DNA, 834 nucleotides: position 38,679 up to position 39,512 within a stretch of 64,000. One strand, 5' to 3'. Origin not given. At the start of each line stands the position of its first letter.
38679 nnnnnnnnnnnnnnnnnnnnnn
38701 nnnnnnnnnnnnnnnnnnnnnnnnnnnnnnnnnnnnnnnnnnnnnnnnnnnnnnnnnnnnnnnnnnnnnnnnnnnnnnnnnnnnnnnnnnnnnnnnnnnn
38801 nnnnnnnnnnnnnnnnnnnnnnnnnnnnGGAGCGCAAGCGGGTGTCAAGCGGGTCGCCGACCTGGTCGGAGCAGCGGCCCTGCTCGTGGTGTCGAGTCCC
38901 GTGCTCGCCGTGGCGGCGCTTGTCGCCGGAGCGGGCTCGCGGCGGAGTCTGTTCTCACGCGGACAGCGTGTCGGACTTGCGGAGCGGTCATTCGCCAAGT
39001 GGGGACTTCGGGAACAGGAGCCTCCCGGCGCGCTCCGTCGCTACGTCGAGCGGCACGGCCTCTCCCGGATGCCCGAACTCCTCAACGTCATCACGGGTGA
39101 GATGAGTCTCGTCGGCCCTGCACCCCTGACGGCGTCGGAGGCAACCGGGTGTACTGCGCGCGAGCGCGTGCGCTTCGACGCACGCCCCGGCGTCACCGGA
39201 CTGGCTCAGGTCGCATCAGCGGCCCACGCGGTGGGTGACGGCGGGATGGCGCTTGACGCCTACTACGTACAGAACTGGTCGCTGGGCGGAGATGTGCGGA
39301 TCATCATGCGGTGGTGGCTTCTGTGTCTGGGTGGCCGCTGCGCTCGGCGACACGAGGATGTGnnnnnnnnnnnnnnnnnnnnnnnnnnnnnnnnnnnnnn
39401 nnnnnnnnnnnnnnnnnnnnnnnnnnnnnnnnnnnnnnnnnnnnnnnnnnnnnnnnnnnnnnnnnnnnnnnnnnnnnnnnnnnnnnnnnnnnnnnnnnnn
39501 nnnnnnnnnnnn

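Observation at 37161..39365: Single-ORF fusion of a GT2 glycosyltransferase with a WbaP/PglC-type polyprenyl glycosylphosphotransferase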

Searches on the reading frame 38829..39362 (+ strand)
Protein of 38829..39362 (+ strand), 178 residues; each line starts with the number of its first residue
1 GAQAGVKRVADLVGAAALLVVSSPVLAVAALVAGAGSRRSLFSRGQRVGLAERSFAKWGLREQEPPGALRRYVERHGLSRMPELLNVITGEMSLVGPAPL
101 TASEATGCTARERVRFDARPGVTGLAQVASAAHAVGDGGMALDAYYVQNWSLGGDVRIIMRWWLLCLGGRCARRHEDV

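Call 28: search_solved_structures(query=window:38829-39362:+, max_evalue=0.001, show_alignments=5)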
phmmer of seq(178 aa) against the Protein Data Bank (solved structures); distinct sequences matched with E-value up to 0.001: 7.
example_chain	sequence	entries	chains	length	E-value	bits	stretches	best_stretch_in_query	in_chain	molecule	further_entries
8g1n_A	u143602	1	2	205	1.2e-17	67.5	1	6-160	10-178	N,N'-diacetylbacilliosaminyl-1-phosphate transferase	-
8e37_B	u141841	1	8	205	1.4e-17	67.3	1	6-161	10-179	N,N'-diacetylbacilliosaminyl-1-phosphate transferase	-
30us_A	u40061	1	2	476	2.4e-17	66.6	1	67-161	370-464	UDP-Gal::undecaprenolphosphate Gal-1-P transferase WbaP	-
9s7s_A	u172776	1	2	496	2.5e-17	66.5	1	67-161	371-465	UDP-Gal::undecaprenolphosphate Gal-1-P transferase WbaP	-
30wc_A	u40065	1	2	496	2.5e-17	66.5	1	67-161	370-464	Undecaprenyl-phosphate galactose phosphotransferase WbaP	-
9s8l_A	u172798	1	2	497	2.5e-17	66.5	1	67-161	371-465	UDP-Gal::undecaprenolphosphate Gal-1-P transferase WbaP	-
8t53_A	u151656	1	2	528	1.9e-14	57.1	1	66-161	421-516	Undecaprenyl-phosphate galactose phosphotransferase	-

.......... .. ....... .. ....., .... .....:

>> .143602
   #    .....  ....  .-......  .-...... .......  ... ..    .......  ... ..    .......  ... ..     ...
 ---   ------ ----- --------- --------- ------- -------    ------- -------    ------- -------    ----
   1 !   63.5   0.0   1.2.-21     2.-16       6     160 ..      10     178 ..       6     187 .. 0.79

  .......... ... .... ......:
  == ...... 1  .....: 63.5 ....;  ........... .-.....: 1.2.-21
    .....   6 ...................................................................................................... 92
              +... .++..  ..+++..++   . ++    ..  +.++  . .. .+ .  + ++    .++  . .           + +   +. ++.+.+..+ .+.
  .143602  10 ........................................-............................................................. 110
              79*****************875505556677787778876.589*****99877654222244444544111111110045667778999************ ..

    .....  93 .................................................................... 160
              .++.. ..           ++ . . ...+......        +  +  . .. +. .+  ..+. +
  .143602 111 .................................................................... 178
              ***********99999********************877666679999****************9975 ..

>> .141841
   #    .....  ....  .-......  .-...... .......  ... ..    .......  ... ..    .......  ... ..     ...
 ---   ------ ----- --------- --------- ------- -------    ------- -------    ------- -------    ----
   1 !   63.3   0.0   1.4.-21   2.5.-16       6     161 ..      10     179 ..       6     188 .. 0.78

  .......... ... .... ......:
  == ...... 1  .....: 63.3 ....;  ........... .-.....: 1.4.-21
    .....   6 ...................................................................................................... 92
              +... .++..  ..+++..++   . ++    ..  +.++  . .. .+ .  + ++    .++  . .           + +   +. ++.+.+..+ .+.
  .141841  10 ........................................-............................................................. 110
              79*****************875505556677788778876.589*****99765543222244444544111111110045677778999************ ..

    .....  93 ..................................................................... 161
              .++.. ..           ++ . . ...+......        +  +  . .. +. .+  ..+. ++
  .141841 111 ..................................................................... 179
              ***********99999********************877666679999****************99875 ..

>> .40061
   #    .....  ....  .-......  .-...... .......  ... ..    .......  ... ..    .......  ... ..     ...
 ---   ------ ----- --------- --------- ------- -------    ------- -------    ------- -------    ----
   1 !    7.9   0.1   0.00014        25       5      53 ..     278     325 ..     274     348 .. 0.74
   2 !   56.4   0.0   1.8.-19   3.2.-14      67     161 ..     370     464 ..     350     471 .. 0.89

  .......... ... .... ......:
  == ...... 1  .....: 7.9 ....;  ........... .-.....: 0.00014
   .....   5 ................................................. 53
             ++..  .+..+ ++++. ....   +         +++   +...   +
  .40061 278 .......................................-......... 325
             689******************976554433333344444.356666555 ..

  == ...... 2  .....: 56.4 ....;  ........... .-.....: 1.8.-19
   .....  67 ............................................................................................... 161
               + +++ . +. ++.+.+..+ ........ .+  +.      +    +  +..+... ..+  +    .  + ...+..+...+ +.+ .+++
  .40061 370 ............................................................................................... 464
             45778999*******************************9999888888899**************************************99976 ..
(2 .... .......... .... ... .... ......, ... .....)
